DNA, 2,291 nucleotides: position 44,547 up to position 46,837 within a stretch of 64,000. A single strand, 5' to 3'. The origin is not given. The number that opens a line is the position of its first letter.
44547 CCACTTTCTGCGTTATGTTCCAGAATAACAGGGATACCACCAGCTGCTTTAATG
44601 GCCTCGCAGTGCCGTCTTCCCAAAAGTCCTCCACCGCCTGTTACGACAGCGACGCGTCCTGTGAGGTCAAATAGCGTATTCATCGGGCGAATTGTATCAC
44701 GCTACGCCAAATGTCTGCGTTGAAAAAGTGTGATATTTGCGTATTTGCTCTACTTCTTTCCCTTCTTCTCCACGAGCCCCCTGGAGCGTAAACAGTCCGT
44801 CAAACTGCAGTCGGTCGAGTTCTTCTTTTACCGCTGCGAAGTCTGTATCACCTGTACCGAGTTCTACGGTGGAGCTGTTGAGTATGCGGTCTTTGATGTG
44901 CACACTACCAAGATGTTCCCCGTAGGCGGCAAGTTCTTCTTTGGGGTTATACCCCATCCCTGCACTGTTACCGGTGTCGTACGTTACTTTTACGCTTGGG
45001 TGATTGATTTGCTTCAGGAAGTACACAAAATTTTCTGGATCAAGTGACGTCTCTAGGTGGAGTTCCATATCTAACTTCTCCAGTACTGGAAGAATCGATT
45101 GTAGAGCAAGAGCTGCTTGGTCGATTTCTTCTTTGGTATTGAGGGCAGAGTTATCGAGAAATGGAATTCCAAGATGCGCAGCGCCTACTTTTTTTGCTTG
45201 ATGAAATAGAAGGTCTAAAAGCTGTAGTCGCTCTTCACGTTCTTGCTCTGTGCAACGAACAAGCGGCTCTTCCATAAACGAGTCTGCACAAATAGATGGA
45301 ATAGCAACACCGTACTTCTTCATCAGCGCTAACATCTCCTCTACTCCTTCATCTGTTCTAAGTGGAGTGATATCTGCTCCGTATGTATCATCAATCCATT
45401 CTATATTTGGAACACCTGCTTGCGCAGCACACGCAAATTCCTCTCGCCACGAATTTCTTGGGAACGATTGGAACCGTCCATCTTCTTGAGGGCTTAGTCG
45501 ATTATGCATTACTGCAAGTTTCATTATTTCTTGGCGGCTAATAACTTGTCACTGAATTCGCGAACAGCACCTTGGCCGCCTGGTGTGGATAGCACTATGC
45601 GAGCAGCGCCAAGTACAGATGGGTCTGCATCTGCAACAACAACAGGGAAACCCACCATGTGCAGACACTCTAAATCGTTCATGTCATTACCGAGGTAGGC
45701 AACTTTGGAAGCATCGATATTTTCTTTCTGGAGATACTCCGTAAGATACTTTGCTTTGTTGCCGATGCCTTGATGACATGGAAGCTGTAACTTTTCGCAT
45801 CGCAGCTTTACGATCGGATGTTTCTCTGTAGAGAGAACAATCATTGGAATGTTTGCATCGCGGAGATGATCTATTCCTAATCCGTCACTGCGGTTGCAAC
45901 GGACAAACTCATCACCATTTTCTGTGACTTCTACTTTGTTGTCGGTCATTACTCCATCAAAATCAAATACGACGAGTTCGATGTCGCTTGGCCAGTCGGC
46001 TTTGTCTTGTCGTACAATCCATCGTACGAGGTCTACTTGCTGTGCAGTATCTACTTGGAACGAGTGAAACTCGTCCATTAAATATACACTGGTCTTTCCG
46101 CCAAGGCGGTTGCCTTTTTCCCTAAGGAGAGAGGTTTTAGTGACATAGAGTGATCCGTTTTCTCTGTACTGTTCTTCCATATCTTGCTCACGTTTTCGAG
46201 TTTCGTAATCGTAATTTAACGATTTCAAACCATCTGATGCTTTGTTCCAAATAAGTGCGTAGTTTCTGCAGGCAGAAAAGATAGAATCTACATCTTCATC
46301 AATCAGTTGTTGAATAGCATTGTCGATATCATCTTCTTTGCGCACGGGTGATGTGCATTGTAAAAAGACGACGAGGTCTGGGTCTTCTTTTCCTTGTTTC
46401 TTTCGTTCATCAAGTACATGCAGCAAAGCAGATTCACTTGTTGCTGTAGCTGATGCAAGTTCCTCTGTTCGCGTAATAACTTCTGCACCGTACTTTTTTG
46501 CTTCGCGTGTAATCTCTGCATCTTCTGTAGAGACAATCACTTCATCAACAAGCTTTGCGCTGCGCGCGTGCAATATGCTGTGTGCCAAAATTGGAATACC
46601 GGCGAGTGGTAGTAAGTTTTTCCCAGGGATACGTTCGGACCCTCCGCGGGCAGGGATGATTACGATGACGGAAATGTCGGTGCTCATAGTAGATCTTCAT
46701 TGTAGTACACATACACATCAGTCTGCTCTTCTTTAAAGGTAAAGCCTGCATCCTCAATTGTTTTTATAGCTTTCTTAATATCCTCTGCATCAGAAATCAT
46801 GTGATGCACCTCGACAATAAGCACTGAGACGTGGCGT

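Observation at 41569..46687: Phosphorylated-route ulosonic-acid module with a GmhA-type isomerase feeding a SAF-less NeuB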

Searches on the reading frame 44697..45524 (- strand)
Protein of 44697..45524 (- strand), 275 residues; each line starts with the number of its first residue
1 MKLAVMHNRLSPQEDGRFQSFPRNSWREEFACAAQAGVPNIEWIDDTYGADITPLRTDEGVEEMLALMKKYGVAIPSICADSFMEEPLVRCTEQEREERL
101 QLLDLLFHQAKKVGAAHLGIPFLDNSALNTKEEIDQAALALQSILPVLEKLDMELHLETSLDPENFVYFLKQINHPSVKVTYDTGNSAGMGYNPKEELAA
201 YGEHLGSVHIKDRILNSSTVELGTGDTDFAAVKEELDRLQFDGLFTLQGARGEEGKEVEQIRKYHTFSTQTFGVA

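Call 3: search_protein_families(library=pfam, proteins=[window:44697-45524:-], max_evalue=0.01)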
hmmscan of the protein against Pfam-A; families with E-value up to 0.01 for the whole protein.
window:44697-45524:- (275 aa): 1 family
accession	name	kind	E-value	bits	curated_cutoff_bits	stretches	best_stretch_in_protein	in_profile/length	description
PF01261.30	AP_endonuc_2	-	5.9e-23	82.3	31.1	1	32-250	3-230/249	Xylose isomerase-like TIM barrel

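Call 4: search_protein_families(library=ncbifam, proteins=[window:44697-45524:-], max_evalue=0.01)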
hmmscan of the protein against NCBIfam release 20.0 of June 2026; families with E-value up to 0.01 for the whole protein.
window:44697-45524:- (275 aa): 6 families
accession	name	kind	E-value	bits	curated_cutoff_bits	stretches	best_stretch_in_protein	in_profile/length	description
NF009688.0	PRK13209.1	subfamily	6.4e-11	41.8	317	1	23-270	20-275/286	L-ribulose-5-phosphate 3-epimerase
NF009689.0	PRK13210.1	subfamily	3.8e-10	39.4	200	1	24-267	17-274/286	L-ribulose-5-phosphate 3-epimerase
TIGR00542.1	hxl6Piso_put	equivalog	2.1e-08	33.8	272.15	1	24-270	16-270/279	L-ribulose-5-phosphate 3-epimerase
TIGR04379.1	myo_inos_iolE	equivalog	1.3e-05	24.9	290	1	123-212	118-211/290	myo-inosose-2 dehydratase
NF041277.1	coba_remo_CbiR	equivalog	0.00066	19.3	105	1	126-247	112-232/249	cobamide remodeling phosphodiesterase CbiR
NF007360.0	PRK09856.1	equivalog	0.002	17.7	305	1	23-164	12-153/276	fructoselysine 3-epimerase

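Call 63: search_solved_structures(query=window:44697-45524:-, max_evalue=0.01, show_alignments=1)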
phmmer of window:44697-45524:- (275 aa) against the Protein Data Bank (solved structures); distinct sequences matched with E-value up to 0.01: 5.
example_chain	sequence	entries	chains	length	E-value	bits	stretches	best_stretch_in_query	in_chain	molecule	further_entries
3wqo_A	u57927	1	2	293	0.00025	23.8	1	160-261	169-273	Uncharacterized protein MJ1311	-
3cqh_A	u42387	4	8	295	0.00073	22.3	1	25-247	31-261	L-ribulose-5-phosphate 3-epimerase ulaE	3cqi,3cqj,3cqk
3tva_A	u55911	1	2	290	0.00075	22.3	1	137-247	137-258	Xylose isomerase domain protein TIM barrel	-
8xix_A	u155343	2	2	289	0.0027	20.4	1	161-250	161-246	D-tagatose 3-epimerase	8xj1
8xiv_A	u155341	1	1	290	0.0027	20.4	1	161-250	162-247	D-tagatose 3-epimerase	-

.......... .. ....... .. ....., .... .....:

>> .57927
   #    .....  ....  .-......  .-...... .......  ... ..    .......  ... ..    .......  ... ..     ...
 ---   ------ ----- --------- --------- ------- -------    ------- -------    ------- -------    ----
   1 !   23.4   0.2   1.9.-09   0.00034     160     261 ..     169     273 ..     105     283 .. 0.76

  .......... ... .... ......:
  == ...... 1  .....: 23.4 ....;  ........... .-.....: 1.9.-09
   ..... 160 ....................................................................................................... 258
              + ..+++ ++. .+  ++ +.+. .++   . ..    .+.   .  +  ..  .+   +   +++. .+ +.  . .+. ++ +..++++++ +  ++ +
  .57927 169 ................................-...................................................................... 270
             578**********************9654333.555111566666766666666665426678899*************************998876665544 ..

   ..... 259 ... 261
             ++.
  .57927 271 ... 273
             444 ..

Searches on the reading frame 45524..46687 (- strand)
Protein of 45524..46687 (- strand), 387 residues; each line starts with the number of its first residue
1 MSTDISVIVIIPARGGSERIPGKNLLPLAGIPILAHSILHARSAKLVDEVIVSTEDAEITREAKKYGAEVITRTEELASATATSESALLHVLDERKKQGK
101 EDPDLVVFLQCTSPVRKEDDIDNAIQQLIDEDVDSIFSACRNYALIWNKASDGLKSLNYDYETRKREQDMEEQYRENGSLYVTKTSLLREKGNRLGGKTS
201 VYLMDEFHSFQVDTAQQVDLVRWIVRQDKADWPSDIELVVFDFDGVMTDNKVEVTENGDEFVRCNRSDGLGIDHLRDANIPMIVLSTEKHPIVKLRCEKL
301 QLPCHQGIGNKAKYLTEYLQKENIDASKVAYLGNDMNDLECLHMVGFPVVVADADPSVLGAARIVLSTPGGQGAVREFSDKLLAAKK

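Call 3: search_protein_families(library=pfam, proteins=[window:45524-46687:-], max_evalue=0.01)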
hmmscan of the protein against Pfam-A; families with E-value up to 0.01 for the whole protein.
window:45524-46687:- (387 aa): 4 families
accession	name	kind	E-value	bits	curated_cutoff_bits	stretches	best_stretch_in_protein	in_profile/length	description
PF02348.25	CTP_transf_3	-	1.6e-26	93.9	22.6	1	8-181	1-170/217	Cytidylyltransferase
PF08282.18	Hydrolase_3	-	4.7e-09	36.8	20.9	1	310-368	187-245/255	haloacid dehalogenase-like hydrolase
PF12804.13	NTP_transf_3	-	1.5e-07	32.2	27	1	13-139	5-122/160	MobA-like NTP transferase domain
PF00702.32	Hydrolase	-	0.00035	21.5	26.4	0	236-256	1-21/191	haloacid dehalogenase-like hydrolase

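Call 4: search_protein_families(library=ncbifam, proteins=[window:45524-46687:-], max_evalue=0.01)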
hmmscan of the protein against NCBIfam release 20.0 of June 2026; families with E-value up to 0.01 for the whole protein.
window:45524-46687:- (387 aa): 21 families
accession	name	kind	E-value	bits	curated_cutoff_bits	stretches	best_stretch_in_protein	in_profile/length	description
TIGR03584.1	PseF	equivalog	1.1e-36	126.6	205.7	1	8-223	1-218/222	pseudaminic acid cytidylyltransferase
NF007019.0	PRK09484.1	equivalog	5.7e-32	110.9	208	1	225-386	14-176/187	3-deoxy-manno-octulosonate-8-phosphatase KdsC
TIGR01670.1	KdsC-phosphatas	subfamily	1.6e-30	106.1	106.95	1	236-386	1-152/154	3-deoxy-D-manno-octulosonate 8-phosphate phosphatase, YrbI family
NF058599.1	KDN-9-PPhBT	equivalog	8.3e-28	97.5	180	1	236-384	2-151/152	3-deoxy-D-glycero-D-galacto-nonulopyranosonate 9-phosphatase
TIGR02726.1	phenyl_P_delta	equivalog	3.9e-23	82.5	281.95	1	235-386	6-158/169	phenylphosphate carboxylase subunit delta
NF009905.0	PRK13368.1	subfamily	1.7e-20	73.4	255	1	6-141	2-127/243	3-deoxy-manno-octulosonate cytidylyltransferase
NF003952.0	PRK05450.1-5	subfamily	4e-19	68.7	193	1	7-133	3-121/250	3-deoxy-manno-octulosonate cytidylyltransferase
NF003950.0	PRK05450.1-3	subfamily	4.8e-19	68.7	234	1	6-132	2-121/248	3-deoxy-manno-octulosonate cytidylyltransferase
NF003948.0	PRK05450.1-1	equivalog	4.3e-14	52.3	281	1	6-134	5-126/248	3-deoxy-manno-octulosonate cytidylyltransferase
TIGR00466.1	kdsB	equivalog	1.5e-12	47.5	155.2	1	6-133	2-121/241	3-deoxy-manno-octulosonate cytidylyltransferase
NF002245.0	PRK01158.1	equivalog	9.9e-10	38.1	198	1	310-378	157-225/233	phosphoglycolate phosphatase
TIGR00099.1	Cof-subfamily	subfamily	4.9e-08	32.9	137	1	310-368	188-246/256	Cof-type HAD-IIB family hydrolase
TIGR01487.1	Pglycolate_arch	equivalog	7.1e-08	32.6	122.75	1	311-375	148-212/215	phosphoglycolate phosphatase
TIGR01662.1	HAD-SF-IIIA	subfamily_domain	2.8e-07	30.7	44.6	1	238-351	2-137/141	HAD-IIIA family hydrolase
TIGR01482.1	SPP-subfamily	subfamily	0.00017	21.2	107.15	1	310-373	152-212/225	sucrose-phosphate phosphatase subfamily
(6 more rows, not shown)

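Call 17: search_solved_structures(query=window:45524-46687:-, max_evalue=0.00001, show_alignments=3)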
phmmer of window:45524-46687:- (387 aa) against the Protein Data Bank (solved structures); distinct sequences matched with E-value up to 0.00001: 33.
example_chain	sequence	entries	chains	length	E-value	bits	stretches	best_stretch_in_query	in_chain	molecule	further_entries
3mmz_A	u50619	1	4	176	4e-39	138.1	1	234-383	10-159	putative HAD family hydrolase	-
9t4z_A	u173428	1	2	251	4.4e-30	108.4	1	4-214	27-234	PpNeuA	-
1qwj_A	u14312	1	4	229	1.4e-26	96.9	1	9-214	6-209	cytidine monophospho-N-acetylneuraminic acid synthetase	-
9ftb_A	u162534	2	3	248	1.9e-25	93.1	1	8-214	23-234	NeuA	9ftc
6ifd_A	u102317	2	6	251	4.6e-25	91.9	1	8-219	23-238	CMP-N-acetylneuraminate Synthetase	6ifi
1eyr_A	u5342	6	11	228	3.5e-23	85.7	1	8-218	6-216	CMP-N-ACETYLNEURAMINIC ACID SYNTHETASE | N-acylneuraminate cytidylyltransferase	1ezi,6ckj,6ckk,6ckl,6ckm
3i6b_A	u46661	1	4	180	1.4e-21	80.4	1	234-385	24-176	3-deoxy-D-manno-octulosonate 8-phosphate phosphatase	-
2r8e_A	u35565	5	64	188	1.6e-21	80.2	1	234-385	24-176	3-deoxy-D-manno-octulosonate 8-phosphate phosphatase | YrbI from Escherichia coli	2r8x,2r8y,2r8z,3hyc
3e81_A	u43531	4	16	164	4e-21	78.9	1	235-384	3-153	Acylneuraminate cytidylyltransferase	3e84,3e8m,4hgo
7t35_A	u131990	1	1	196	2.2e-20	76.5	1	224-385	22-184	3-deoxy-D-manno-octulosonate 8-phosphate phosphatase KdsC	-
4hgq_A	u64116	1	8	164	2.7e-20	76.2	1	235-384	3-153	Acylneuraminate cytidylyltransferase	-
1j8d_A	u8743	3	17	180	6.4e-20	74.9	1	235-385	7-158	deoxy-D-mannose-octulosonate 8-phosphate phosphatase | 3-deoxy-D-manno-octulosonate 8-phosphate phosphatase KdsC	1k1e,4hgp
3mn1_A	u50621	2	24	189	8.4e-20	74.6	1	227-385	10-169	probable yrbi family phosphatase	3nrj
4hgr_A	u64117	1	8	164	1.8e-19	73.5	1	235-384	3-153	Acylneuraminate cytidylyltransferase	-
3ij5_A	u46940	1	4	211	1.4e-18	70.6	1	212-385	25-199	3-deoxy-D-manno-octulosonate 8-phosphate phosphatase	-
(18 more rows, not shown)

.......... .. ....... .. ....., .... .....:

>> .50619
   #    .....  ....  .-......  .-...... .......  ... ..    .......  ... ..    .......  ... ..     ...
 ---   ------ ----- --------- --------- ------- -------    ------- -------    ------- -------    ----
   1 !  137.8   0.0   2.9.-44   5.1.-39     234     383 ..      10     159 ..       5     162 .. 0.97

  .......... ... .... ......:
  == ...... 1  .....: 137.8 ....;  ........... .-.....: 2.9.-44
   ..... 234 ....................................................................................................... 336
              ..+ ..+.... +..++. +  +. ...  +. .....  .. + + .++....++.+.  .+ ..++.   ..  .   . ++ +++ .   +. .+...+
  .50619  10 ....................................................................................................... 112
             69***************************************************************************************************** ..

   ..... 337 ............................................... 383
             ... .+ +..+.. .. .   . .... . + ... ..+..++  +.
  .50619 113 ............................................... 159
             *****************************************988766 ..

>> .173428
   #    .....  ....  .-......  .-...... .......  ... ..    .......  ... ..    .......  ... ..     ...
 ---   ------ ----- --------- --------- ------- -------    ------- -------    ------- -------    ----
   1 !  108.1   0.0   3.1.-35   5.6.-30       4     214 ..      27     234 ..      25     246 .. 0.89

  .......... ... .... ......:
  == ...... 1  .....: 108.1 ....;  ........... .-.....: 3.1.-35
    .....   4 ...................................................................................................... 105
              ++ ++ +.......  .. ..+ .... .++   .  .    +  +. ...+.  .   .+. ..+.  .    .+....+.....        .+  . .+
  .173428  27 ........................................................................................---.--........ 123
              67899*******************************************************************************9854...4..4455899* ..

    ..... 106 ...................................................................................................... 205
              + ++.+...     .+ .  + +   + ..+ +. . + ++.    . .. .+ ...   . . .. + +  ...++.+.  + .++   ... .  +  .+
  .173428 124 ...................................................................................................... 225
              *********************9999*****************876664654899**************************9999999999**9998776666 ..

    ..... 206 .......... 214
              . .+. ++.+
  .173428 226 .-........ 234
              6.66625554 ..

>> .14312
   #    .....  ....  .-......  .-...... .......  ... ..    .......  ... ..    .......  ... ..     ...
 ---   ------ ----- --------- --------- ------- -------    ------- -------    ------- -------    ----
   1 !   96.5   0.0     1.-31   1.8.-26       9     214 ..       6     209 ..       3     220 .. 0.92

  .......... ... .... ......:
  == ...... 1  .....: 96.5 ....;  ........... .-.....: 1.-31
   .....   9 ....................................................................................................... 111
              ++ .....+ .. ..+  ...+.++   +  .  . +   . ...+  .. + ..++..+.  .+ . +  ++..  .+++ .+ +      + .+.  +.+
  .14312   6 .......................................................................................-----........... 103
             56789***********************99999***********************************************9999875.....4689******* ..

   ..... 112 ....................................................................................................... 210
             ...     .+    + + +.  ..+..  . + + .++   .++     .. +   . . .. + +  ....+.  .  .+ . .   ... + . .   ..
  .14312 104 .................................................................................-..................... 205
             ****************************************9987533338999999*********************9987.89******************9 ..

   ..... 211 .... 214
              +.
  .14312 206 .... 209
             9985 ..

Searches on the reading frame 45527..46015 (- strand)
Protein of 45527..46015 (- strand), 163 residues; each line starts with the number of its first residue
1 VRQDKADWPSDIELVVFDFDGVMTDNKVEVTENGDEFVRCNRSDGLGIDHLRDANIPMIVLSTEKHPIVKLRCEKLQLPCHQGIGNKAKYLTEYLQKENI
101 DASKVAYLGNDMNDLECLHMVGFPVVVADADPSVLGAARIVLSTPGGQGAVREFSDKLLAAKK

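Call 21: search_solved_structures(query=window:45527-46015:-, max_evalue=1e-10, show_alignments=5)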
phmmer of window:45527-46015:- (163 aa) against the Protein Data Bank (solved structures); distinct sequences matched with E-value up to 1e-10: 17.
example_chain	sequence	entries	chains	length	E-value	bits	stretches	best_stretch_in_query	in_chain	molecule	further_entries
3mmz_A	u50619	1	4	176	3.9e-40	140.6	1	10-159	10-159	putative HAD family hydrolase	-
3i6b_A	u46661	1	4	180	2.6e-22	82.7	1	10-161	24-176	3-deoxy-D-manno-octulosonate 8-phosphate phosphatase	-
2r8e_A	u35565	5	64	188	3e-22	82.5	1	10-161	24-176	3-deoxy-D-manno-octulosonate 8-phosphate phosphatase | YrbI from Escherichia coli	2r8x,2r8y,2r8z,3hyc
3e81_A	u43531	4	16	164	6.3e-22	81.4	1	11-160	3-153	Acylneuraminate cytidylyltransferase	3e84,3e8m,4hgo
4hgq_A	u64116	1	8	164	4.4e-21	78.7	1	11-160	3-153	Acylneuraminate cytidylyltransferase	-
7t35_A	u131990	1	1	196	8.8e-21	77.7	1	6-161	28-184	3-deoxy-D-manno-octulosonate 8-phosphate phosphatase KdsC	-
1j8d_A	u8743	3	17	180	1e-20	77.5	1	11-161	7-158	deoxy-D-mannose-octulosonate 8-phosphate phosphatase | 3-deoxy-D-manno-octulosonate 8-phosphate phosphatase KdsC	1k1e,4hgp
3mn1_A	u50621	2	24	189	2.1e-20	76.5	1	7-161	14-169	probable yrbi family phosphatase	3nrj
4hgr_A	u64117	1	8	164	3e-20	76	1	11-160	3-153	Acylneuraminate cytidylyltransferase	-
3ij5_A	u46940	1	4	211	1.4e-18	70.5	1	8-161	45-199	3-deoxy-D-manno-octulosonate 8-phosphate phosphatase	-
2p9j_A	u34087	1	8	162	4.7e-18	68.9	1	11-156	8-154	Hypothetical protein AQ2171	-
3n1u_A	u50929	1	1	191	7.3e-18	68.2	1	11-161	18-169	Hydrolase, HAD superfamily, subfamily III A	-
4nav_D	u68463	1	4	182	3.8e-17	65.9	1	5-162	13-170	HYPOTHETICAL PROTEIN XCC279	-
3n07_A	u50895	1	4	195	5.1e-17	65.5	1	10-162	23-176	3-deoxy-D-manno-octulosonate 8-phosphate phosphatase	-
3ewi_A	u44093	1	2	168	1.1e-16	64.4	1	10-158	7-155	N-acylneuraminate cytidylyltransferase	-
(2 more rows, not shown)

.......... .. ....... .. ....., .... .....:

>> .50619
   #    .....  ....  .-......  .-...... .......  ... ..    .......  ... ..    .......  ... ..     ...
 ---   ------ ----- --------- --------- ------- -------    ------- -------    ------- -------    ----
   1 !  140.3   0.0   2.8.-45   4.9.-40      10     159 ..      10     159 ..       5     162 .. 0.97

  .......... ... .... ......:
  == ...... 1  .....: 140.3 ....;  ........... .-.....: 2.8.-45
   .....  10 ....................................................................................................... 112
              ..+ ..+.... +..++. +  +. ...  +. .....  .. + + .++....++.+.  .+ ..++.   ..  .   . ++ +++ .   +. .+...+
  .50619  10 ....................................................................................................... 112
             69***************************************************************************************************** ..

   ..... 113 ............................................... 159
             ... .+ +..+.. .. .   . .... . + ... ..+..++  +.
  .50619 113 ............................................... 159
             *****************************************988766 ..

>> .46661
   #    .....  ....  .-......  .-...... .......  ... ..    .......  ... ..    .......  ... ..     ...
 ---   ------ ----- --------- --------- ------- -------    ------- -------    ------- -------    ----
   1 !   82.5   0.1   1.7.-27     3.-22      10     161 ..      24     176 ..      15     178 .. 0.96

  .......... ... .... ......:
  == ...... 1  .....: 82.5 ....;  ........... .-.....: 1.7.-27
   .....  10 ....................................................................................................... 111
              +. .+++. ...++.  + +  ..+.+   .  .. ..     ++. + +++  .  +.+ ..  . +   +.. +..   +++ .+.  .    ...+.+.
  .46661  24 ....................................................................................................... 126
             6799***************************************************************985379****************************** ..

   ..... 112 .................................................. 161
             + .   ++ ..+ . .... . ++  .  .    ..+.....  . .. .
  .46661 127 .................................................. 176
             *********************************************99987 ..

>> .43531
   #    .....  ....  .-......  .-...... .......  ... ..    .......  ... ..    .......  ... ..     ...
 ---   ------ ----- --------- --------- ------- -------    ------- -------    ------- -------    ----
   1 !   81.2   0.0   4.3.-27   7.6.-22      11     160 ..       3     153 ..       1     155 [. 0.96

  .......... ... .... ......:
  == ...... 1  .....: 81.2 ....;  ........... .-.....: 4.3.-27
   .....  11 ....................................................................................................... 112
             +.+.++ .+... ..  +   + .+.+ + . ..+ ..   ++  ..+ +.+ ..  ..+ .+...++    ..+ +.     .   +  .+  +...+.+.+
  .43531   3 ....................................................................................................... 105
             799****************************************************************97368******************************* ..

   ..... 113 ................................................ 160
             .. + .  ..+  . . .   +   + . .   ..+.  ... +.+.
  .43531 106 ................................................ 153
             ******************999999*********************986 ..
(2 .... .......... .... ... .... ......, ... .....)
